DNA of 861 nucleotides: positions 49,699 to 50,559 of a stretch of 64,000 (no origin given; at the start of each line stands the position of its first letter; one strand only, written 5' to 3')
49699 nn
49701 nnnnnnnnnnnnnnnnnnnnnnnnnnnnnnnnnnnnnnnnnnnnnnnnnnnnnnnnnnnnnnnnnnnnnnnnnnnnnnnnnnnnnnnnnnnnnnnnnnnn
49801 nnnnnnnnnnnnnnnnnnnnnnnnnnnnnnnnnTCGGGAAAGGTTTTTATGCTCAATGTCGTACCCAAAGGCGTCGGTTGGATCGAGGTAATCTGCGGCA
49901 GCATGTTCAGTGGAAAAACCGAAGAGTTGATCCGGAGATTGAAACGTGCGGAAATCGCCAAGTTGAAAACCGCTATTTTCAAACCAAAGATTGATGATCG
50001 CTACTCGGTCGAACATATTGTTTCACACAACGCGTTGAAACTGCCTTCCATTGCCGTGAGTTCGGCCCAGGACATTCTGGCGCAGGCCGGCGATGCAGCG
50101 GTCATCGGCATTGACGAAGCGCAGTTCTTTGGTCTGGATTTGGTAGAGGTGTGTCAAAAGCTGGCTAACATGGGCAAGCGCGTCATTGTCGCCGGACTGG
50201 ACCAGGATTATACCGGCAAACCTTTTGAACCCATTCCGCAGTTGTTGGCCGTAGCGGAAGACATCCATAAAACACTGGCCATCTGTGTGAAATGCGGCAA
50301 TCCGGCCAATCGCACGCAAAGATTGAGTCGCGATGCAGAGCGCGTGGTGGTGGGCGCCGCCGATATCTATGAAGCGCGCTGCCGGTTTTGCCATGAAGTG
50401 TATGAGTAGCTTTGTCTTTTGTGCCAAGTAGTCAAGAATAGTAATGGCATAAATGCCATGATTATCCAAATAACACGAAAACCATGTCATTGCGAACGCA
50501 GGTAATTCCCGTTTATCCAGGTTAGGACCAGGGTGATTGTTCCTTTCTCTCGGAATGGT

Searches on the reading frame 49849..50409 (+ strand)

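Call 67: search_protein_families(library=pfam, proteins=[window:49849-50409:+], max_evalue=0.0001)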
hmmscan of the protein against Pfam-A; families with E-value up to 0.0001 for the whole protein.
window:49849-50409:+ (186 aa): 1 family
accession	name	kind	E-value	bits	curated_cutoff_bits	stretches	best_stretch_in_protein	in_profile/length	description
PF00265.24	TK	-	3e-56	190.5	20.6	1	10-182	1-176/176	Thymidine kinase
